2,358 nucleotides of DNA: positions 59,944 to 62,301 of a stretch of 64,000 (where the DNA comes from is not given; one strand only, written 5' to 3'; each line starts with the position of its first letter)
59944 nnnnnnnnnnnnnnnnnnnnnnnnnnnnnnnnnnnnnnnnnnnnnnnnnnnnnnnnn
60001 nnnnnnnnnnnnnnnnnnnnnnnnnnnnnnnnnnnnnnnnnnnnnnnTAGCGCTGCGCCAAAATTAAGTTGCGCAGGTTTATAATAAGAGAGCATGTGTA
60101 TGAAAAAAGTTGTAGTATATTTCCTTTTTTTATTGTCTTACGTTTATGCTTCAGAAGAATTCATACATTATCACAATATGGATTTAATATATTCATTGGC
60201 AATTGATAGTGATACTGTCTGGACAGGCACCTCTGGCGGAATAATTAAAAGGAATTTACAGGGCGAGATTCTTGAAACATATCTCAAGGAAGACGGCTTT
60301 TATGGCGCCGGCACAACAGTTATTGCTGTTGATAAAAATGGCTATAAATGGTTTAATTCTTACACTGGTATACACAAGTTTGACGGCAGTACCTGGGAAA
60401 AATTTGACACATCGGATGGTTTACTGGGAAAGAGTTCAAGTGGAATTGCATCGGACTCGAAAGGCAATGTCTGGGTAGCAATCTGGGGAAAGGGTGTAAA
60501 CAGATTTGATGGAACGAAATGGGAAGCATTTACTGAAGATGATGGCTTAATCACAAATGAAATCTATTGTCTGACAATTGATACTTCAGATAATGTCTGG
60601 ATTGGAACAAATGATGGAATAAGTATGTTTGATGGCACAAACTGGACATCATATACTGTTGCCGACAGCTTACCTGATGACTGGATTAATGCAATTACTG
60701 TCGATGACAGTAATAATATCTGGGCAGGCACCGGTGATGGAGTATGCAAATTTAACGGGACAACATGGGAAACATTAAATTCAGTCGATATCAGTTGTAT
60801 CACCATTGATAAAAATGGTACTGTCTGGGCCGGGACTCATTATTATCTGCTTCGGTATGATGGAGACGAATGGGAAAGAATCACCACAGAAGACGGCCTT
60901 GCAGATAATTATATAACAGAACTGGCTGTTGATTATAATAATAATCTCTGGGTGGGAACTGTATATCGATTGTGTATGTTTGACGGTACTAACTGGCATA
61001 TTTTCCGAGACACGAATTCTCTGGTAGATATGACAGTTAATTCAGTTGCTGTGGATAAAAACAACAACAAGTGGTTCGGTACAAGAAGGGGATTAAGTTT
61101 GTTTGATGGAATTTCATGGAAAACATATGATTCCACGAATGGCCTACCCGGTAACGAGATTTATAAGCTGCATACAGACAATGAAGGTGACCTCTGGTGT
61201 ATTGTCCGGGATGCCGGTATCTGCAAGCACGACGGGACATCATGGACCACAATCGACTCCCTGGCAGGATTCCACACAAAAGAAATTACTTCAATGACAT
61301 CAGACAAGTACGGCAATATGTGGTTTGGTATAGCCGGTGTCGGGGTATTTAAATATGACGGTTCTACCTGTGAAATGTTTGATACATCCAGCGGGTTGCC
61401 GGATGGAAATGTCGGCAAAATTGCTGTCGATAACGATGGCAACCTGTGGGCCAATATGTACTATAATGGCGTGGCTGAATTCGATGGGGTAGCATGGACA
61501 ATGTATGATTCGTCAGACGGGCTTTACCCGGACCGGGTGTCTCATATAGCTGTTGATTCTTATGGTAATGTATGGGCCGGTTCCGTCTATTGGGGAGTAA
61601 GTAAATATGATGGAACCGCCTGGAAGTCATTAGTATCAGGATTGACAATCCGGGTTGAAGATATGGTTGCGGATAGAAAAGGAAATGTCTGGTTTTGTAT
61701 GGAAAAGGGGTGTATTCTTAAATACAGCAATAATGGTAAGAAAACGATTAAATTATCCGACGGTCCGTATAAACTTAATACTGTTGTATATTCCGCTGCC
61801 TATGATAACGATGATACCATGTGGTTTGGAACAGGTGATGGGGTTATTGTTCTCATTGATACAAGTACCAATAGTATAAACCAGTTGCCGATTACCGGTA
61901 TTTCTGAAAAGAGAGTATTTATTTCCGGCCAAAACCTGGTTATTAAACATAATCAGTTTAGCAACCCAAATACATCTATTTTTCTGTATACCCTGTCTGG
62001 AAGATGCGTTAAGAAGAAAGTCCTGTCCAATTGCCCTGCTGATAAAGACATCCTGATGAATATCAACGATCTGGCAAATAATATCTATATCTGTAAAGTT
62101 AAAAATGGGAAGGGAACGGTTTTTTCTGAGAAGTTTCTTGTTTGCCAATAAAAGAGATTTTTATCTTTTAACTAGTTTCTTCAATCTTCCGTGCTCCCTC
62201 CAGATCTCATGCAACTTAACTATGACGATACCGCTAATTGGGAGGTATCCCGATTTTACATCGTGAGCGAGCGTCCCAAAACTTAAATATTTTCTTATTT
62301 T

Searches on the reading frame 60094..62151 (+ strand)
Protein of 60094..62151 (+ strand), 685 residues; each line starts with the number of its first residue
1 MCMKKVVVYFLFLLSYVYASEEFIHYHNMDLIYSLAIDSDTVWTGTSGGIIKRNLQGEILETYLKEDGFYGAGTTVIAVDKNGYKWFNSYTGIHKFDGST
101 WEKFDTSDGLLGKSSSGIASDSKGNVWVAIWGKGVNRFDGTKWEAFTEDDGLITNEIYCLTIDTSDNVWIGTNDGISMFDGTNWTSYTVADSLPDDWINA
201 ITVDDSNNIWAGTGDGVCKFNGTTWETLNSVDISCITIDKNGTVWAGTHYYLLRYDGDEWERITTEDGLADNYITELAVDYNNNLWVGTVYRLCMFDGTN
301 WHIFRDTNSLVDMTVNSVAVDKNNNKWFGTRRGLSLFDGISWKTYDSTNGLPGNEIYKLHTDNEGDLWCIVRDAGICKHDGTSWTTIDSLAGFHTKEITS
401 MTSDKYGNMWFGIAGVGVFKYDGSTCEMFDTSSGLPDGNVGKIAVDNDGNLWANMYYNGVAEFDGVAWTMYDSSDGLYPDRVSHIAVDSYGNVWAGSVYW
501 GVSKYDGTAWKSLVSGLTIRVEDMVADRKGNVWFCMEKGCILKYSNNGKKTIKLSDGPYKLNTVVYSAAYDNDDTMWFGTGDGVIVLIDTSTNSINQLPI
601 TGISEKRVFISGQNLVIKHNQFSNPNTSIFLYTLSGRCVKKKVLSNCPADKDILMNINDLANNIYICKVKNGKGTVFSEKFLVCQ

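Call 7: find_encoding_contigs(protein=window:60094-62151:+, flank=10000, max_places=6)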
Protein window:60094-62151:+ (685 aa): no gene with exactly this product is on record in the collection.

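Call 10: find_encoding_contigs(protein=window:60100-62151:+, flank=10000, max_places=6)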
Protein window:60100-62151:+ (683 aa): 2 contigs read that carry it; 2 places shown.
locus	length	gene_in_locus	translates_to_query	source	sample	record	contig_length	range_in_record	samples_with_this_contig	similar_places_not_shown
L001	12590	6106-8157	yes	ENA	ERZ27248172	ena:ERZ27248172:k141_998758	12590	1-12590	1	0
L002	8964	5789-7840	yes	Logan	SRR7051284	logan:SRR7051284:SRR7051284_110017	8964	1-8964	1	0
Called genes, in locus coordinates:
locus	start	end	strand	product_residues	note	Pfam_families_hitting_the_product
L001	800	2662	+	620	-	PF26766:Choice_anch_L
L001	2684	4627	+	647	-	-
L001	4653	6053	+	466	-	-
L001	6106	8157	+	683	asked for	-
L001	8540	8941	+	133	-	-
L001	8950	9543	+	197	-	PF01364:Peptidase_C25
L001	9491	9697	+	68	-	-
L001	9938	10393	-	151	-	PF09970:DUF2204, PF19502:DUF6036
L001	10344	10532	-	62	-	-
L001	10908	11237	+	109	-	PF01797:Y1_Tnp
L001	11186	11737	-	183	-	PF00665:rve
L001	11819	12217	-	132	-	-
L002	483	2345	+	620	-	PF26766:Choice_anch_L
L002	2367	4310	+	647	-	-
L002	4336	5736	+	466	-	-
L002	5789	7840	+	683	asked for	-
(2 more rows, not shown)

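Call 16: search_protein_families(library=pfam, proteins=[L001:9938-10393:-, L001:10344-10532:-, L001:10755-11237:+, L001:11186-11806:-, L001:11819-12217:-], max_evalue=0.01)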
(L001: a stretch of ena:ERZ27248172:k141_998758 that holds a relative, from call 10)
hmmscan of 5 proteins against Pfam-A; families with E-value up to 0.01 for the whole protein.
L001:9938-10393:- (151 aa): 4 families
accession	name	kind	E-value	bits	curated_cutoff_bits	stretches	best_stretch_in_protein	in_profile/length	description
PF19502.5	DUF6036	-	1.4e-08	35.1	23.6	1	8-144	8-117/164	Nucleotidyltransferase of unknown function (DUF6036)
PF09970.15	DUF2204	-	9.8e-08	32.3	20.3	1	5-145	3-144/181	Nucleotidyl transferase of unknown function (DUF2204)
PF10706.15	Aminoglyc_resit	-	9.1e-05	23.1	21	1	10-70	5-65/149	Aminoglycoside-2''-adenylyltransferase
PF08843.17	AbiEii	-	0.0012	19.3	22.5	0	22-82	16-78/238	Nucleotidyl transferase AbiEii toxin, Type IV TA system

L001:10344-10532:- (62 aa): 0 families

L001:10755-11237:+ (160 aa): 1 family
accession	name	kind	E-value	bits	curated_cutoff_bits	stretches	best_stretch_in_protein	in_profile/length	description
PF01797.21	Y1_Tnp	-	7.2e-34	117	23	1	26-145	2-121/121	Transposase IS200 like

L001:11186-11806:- (206 aa): 5 families
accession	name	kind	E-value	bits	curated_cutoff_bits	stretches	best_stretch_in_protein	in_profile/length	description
PF00665.32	rve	-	2.9e-08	34.4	32.6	1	116-161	3-48/102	Integrase core domain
PF13384.12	HTH_23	-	7.5e-05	22.9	24.6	1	1-24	18-41/50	Homeodomain-like domain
PF13565.12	HTH_32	-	0.0014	19.5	33.7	1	17-87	2-73/73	Homeodomain-like domain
PF13518.12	HTH_28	-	0.0061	17.1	25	0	5-28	17-45/52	Helix-turn-helix domain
PF13551.12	HTH_29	-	0.0096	16.4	28.1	0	4-26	16-38/64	Winged helix-turn helix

L001:11819-12217:- (132 aa): 0 families

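Call 17: find_homologous_proteins(query=L001:9938-10393:-)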
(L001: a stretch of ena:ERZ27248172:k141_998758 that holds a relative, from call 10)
Query L001:9938-10393:- (151 aa): 311 proteins with E <= 0.001 among 337 candidates; the best 120 are listed.
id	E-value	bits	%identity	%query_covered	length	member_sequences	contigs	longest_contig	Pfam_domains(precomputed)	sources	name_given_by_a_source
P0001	2.2e-94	331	100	100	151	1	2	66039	PF09970.16,PF19502.6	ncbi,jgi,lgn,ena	-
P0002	1.2e-85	303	90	100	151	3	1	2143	PF10706.16,PF19502.6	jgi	jgi:predicted nucleotidyltransferase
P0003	1.4e-83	296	87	100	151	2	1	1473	PF10706.16,PF19502.6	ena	-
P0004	5.6e-81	288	86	100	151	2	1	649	PF09970.16,PF19502.6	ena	-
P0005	7.8e-78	278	83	100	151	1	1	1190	PF10706.16,PF09970.16,PF19502.6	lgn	-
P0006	1.0e-74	268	82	97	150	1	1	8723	PF10706.16,PF09970.16,PF19502.6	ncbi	-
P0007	4.1e-73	262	80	98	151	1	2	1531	PF09970.16,PF19502.6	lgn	-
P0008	2.1e-70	254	76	98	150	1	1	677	PF09970.16,PF19502.6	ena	-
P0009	8.7e-69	248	77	98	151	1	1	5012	PF10706.16,PF09970.16,PF19502.6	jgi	jgi:predicted nucleotidyltransferase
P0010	1.5e-67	244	74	98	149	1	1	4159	PF09970.16,PF19502.6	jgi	-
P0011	4.1e-66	240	72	98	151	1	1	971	PF09970.16,PF19502.6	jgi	jgi:predicted nucleotidyltransferase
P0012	7.2e-66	239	72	98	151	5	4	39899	PF09970.16,PF19502.6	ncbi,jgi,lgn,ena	jgi:predicted nucleotidyltransferase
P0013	2.1e-65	237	72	99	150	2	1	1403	PF08843.18,PF09970.16,PF19502.6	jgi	jgi:hypothetical protein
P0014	3.6e-64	233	70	98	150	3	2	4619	PF09970.16,PF19502.6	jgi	jgi:predicted nucleotidyltransferase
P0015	4.1e-64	233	71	98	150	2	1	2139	PF09970.16,PF19502.6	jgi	jgi:hypothetical protein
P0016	5.1e-64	233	70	98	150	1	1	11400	PF09970.16,PF19502.6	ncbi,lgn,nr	ncbi:MAG: nucleotidyltransferase [Chitinispirillaceae bacterium]|nr:nucleotidyltransferase [Chitinis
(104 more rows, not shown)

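Call 18: find_encoding_contigs(protein=P0001, flank=10000, max_places=6)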
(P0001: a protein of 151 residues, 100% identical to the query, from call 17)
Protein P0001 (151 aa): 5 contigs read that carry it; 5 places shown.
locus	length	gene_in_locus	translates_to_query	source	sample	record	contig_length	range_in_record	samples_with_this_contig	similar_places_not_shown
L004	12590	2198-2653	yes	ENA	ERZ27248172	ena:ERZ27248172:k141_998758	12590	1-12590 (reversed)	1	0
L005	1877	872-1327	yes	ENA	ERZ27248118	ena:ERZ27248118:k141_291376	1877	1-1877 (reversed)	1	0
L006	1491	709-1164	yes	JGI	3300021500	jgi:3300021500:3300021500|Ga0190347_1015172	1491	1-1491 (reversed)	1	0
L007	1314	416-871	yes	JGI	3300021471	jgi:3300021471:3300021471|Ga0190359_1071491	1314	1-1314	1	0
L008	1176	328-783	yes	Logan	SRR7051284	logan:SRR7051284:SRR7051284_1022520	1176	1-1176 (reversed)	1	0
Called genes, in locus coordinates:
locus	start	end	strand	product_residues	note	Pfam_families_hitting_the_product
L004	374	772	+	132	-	-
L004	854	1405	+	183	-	PF00665:rve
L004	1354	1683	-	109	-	PF01797:Y1_Tnp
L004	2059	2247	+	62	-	-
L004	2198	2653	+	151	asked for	PF09970:DUF2204, PF19502:DUF6036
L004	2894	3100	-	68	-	-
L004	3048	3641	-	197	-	PF01364:Peptidase_C25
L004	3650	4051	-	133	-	-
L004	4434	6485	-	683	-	-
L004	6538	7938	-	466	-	-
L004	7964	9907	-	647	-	-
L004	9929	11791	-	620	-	PF26766:Choice_anch_L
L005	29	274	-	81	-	PF01797:Y1_Tnp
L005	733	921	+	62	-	-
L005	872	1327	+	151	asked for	PF09970:DUF2204, PF19502:DUF6036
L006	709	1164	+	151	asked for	PF09970:DUF2204, PF19502:DUF6036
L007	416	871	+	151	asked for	PF09970:DUF2204, PF19502:DUF6036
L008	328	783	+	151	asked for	PF09970:DUF2204, PF19502:DUF6036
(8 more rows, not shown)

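Call 19: find_encoding_contigs(protein=P0006, flank=10000, max_places=4)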
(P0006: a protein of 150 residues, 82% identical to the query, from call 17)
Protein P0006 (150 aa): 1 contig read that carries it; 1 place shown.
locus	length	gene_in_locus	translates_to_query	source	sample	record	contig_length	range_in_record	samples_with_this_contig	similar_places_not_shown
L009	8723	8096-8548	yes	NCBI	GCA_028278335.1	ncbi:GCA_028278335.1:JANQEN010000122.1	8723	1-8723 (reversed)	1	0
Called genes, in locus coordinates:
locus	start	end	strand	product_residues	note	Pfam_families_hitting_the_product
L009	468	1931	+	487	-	PF00672:HAMP (weak), PF00512:HisKA (weak), PF02518:HATPase_c, PF14501:HATPase_c_5 (faint)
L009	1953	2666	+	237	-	PF00072:Response_reg, PF00486:Trans_reg_C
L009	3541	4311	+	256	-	PF19775:DUF6261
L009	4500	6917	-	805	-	PF12796:Ank_2 (faint), PF00144:Beta-lactamase, PF11954:DUF3471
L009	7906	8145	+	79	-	-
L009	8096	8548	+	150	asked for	PF09970:DUF2204 (weak), PF19502:DUF6036 (weak), PF10706:Aminoglyc_resit (weak)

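Call 20: find_encoding_contigs(protein=P0016, flank=10000, max_places=4)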
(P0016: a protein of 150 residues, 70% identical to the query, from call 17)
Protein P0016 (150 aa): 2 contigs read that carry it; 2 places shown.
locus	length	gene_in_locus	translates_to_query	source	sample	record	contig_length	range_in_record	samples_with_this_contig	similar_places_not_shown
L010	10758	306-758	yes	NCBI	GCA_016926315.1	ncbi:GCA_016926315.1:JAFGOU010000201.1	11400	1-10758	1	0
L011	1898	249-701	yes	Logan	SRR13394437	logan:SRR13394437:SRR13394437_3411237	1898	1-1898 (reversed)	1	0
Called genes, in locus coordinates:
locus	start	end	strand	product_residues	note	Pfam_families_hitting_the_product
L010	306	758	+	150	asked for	PF09970:DUF2204 (weak), PF19502:DUF6036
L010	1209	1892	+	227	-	PF13568:OMP_b-brl_2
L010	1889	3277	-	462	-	PF01336:tRNA_anti-codon, PF00152:tRNA-synt_2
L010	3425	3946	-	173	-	PF00156:Pribosyltran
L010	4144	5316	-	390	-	PF00389:2-Hacid_dh, PF02826:2-Hacid_dh_C, PF03446:NAD_binding_2 (weak)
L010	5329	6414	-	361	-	PF00266:Aminotran_5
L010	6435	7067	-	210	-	PF06971:Put_DNA-bind_N, PF01408:GFO_IDH_MocA (weak), PF02629:CoA_binding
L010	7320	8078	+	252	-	-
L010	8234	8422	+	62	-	PF12838:Fer4_7 (faint), PF00037:Fer4 (faint), PF13459:Fer4_15, PF14697:Fer4_21 (weak), PF13370:Fer4_13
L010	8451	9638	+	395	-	PF00753:Lactamase_B, PF19583:ODP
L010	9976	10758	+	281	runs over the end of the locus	PF14394:DUF4423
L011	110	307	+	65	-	-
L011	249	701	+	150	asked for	PF09970:DUF2204 (weak), PF19502:DUF6036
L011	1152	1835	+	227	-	PF13568:OMP_b-brl_2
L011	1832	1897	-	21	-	?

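Call 25: find_related_loci(query=A1, collection=genome_contigs, flank=6000)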
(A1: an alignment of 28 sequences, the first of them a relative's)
Query A1 (151 aa) in genome_contigs; peptide patterns used: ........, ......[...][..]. (x = any residue, [..] = any of these).
599 stretches matched a pattern (row limit reached: there are more); 512 encode a relative of the query (tblastn E <= 1e-3); the best 80 are kept; 80 distinct loci.
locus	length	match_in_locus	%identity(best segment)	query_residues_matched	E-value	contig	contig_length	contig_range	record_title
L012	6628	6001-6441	82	1-147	1e-80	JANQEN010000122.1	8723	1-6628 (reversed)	MAG: Chitinivibrionales bacterium isolate PL23a_bin.29 k99_2833699, whole genome shotgun sequence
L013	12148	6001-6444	72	1-148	2e-71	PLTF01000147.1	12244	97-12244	MAG: Fibrobacteres bacterium isolate bog_1184 73.20120700_S1D.234_contig_18205, whole genome shotgun sequence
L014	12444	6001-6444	72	1-148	3e-71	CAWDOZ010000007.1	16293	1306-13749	MAG: uncultured Fibrobacterota bacterium isolate MFD04752.bin.2.93 genome assembly, contig: contig_108877, whole genome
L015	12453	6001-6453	69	1-151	7e-68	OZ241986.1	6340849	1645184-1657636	MAG: Candidatus Latescibacterota bacterium isolate 0d522d25-140f-41b3-910f-d932058e053c genome assembly, chromosome: 1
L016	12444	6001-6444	68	1-148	4e-66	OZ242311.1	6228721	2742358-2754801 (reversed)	MAG: Candidatus Latescibacterota bacterium isolate bccf755e-c1ee-4055-8c2e-878efcd7d1d4 genome assembly, chromosome: 1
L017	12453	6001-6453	66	1-151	4e-66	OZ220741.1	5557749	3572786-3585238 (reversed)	MAG: Candidatus Latescibacterota bacterium isolate a9e09e5c-d410-47d8-823c-ef7e39eb5a37 genome assembly, chromosome: 1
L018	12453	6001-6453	66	1-151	4e-66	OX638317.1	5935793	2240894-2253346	MAG: uncultured Latescibacteria bacterium isolate cbbe8a84-e08a-4d06-a76e-2eb930d8ff24 genome assembly, chromosome: 1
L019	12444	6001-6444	66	1-148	2e-65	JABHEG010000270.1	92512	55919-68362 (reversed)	MAG: Lentisphaerae bacterium isolate SI037_bin151 k141_2819541, whole genome shotgun sequence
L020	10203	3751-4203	64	1-151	5e-65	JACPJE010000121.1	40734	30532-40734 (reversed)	MAG: Candidatus Latescibacterota bacterium isolate NC_groundwater_459_Ag_B-0.1um_64_11 S34_3B_scaffold_338216, whole gen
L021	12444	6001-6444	64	1-148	2e-63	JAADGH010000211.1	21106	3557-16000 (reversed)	MAG: Planctomycetota bacterium isolate M_MetaBat.109 contig-127_3763, whole genome shotgun sequence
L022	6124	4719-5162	62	1-148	2e-61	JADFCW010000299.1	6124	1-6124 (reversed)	MAG: Candidatus Sumerlaeota bacterium isolate DG2.163 NODE_250_length_6124_cov_2.790871, whole genome shotgun sequence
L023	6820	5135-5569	63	1-145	5e-61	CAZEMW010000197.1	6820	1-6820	MAG TPA_asm: uncultured Fibrobacterota bacterium isolate binchicken_co15_4 genome assembly, contig: NODE_10038_length_68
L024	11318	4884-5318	59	1-145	1e-55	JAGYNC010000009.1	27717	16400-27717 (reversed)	MAG: Victivallaceae bacterium isolate M55B135 9, whole genome shotgun sequence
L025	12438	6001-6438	55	1-146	1e-53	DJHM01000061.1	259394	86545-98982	MAG TPA_asm: Latescibacteria bacterium UBA6620 UBA6620_contig_1905, whole genome shotgun sequence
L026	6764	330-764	53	1-145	9e-53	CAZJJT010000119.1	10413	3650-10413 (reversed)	MAG TPA_asm: uncultured Fibrobacterota bacterium isolate binchicken_co129_842 genome assembly, contig: NODE_20362_length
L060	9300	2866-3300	47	1-145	3e-40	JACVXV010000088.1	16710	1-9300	MAG: Candidatus Brocadiaceae bacterium isolate B4_bin.26 scaffold_667, whole genome shotgun sequence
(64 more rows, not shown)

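Call 54: search_protein_families(library=pfam, proteins=[L060:32-1549:-, L060:3760-4326:+, L060:2730-2924:+, L060:3303-3578:-, L060:5315-6040:+], max_evalue=0.01)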
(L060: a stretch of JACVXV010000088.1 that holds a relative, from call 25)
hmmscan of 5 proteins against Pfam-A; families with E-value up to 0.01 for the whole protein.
L060:32-1549:- (505 aa): 2 families
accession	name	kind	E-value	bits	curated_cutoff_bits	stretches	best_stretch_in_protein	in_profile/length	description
PF02875.26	Mur_ligase_C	-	2.6e-19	70.7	28.4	1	363-482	2-126/127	Mur ligase, glutamate ligase domain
PF08245.18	Mur_ligase_M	-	1.4e-11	45.1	24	1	61-210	1-114/200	Mur ligase middle domain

L060:3760-4326:+ (188 aa): 1 family
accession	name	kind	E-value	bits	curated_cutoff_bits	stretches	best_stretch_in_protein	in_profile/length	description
PF24838.2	8xMP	-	1.8e-06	28.2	30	1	10-174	2-134/136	Octameric membrane protein family (8xMP)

L060:2730-2924:+ (64 aa): 0 families

L060:3303-3578:- (91 aa): 0 families

L060:5315-6040:+ (241 aa): 1 family
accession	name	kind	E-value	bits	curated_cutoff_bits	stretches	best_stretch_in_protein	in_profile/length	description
PF02163.28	Peptidase_M50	-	1.7e-14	54.2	27.2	2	154-190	159-195/221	Peptidase family M50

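Call 56: find_encoding_contigs(protein=P0002, flank=3000, max_places=4)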
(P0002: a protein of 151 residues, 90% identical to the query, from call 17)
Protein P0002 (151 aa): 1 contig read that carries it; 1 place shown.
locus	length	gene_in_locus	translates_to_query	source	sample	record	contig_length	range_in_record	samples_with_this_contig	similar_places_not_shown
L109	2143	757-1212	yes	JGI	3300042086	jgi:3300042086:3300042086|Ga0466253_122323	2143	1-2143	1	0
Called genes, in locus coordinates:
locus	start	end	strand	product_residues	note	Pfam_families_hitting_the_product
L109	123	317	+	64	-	-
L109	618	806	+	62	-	-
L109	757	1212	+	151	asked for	PF19502:DUF6036, PF10706:Aminoglyc_resit (weak)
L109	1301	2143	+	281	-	?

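Call 57: find_encoding_contigs(protein=P0003, flank=3000, max_places=4)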
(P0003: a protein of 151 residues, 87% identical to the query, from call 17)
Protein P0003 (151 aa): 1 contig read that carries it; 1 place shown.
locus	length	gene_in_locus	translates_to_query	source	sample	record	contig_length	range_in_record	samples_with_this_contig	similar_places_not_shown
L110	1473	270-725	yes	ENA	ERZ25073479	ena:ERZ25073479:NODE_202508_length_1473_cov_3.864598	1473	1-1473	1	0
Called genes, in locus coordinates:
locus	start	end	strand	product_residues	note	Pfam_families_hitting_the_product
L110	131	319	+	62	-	-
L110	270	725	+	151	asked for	PF19502:DUF6036 (weak), PF10706:Aminoglyc_resit (weak)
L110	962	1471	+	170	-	?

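Call 58: find_encoding_contigs(protein=P0007, flank=3000, max_places=4)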
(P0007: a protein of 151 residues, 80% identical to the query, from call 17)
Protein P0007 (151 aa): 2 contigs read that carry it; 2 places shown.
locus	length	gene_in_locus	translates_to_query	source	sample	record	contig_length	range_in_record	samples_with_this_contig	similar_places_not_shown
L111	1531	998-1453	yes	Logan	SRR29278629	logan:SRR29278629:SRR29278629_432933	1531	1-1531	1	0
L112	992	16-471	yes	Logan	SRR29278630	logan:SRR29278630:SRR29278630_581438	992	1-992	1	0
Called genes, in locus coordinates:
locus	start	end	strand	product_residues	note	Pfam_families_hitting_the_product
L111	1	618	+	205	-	?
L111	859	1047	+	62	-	-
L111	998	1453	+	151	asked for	PF09970:DUF2204 (weak), PF19502:DUF6036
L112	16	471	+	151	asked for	PF09970:DUF2204 (weak), PF19502:DUF6036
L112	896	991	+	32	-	?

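Call 66: find_encoding_contigs(protein=P0009, flank=5000, max_places=3)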
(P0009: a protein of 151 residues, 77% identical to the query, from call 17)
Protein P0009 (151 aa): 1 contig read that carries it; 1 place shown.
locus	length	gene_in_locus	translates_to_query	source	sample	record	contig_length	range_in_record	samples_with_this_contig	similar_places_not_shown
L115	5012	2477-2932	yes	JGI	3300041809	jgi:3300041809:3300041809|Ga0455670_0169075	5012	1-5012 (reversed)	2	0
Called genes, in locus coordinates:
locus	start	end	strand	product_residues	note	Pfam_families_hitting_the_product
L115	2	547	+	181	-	?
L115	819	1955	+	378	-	PF00712:DNA_pol3_beta, PF02767:DNA_pol3_beta_2, PF02768:DNA_pol3_beta_3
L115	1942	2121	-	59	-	-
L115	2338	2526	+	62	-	-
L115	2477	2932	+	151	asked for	PF09970:DUF2204 (weak), PF19502:DUF6036, PF10706:Aminoglyc_resit (weak)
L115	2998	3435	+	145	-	PF02580:Tyr_Deacylase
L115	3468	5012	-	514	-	?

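Call 67: find_encoding_contigs(protein=P0010, flank=5000, max_places=3)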
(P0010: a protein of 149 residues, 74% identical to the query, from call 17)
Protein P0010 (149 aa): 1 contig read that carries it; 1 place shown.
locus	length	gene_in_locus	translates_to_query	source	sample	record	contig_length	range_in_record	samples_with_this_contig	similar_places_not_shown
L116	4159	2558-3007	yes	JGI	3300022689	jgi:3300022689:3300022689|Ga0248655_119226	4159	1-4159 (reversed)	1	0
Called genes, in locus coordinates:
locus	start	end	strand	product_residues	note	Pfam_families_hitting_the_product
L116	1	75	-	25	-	?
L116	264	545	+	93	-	PF18506:RelB-like (weak)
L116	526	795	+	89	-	PF05016:ParE_toxin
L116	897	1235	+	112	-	-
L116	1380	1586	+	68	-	PF09957:VapB_antitoxin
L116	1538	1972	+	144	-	PF01850:PIN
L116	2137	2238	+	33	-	PF02604:PhdYeFM_antitox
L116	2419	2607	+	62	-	-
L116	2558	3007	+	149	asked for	PF09970:DUF2204, PF19502:DUF6036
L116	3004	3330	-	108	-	-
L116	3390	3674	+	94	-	-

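Call 68: find_encoding_contigs(protein=P0005, flank=5000, max_places=3)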
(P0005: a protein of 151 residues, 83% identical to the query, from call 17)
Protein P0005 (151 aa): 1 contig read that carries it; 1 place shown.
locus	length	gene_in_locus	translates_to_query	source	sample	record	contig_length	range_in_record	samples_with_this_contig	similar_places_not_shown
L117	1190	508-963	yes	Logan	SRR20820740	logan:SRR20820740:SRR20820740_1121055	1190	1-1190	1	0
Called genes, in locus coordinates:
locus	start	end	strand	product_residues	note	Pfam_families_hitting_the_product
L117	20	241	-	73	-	-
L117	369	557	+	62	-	-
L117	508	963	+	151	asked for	PF09970:DUF2204 (weak), PF19502:DUF6036, PF10706:Aminoglyc_resit (weak)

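Call 77: search_protein_families(library=pfam, proteins=[L109:1301-2143:+, L110:962-1471:+, L109:123-317:+, L116:897-1235:+, L116:3390-3674:+, L116:3004-3330:-], max_evalue=0.01)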
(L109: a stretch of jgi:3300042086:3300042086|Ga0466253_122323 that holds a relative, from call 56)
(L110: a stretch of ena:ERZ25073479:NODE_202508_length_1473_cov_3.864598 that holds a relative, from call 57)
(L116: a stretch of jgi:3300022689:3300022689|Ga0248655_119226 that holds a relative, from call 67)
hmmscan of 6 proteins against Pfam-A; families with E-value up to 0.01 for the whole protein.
L109:1301-2143:+ (281 aa): 1 family
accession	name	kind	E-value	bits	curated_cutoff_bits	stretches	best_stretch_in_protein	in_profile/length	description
PF03781.23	FGE-sulfatase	-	6.8e-23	82.1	23.3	1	56-264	32-210/255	Sulfatase-modifying factor enzyme 1-like domain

L110:962-1471:+ (170 aa): 2 families
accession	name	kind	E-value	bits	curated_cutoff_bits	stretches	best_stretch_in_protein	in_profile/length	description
PF19775.4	DUF6261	-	8.2e-16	58.7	27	1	70-169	3-101/154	Family of unknown function (DUF6261)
PF12853.12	NADH_u_ox_C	-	0.0019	18.6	25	1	117-156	9-48/89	C-terminal of NADH-ubiquinone oxidoreductase 21 kDa subunit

L109:123-317:+ (64 aa): 0 families

L116:897-1235:+ (112 aa): 0 families

L116:3390-3674:+ (94 aa): 0 families

L116:3004-3330:- (108 aa): 0 families

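Call 97: search_protein_families(library=ncbifam, proteins=[L001:9938-10393:-, L001:10344-10532:-], max_evalue=0.01)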
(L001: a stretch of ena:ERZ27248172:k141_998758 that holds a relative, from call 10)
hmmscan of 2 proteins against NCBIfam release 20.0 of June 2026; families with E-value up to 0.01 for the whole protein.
L001:9938-10393:- (151 aa): 0 families

L001:10344-10532:- (62 aa): 1 family
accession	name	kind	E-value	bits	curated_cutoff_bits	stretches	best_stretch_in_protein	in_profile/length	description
TIGR02574.1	stabl_TIGR02574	hypoth_equivalog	0.0011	18.9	31.9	1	24-47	4-27/65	putative addiction module component, TIGR02574 family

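Call 98: search_protein_families(library=padloc, proteins=[L001:9938-10393:-, L001:10344-10532:-], max_evalue=0.01)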
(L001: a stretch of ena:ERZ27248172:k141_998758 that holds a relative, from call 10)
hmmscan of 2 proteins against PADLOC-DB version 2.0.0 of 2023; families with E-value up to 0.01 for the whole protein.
L001:9938-10393:- (151 aa): 2 families
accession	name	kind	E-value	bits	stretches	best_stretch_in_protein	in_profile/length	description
PDLC02291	AbiEii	-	0.00027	18.4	1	7-52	43-87/310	AbiEii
PDLC02314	AbiEii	-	0.0086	13.4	0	9-52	39-85/290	AbiEii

L001:10344-10532:- (62 aa): 0 families
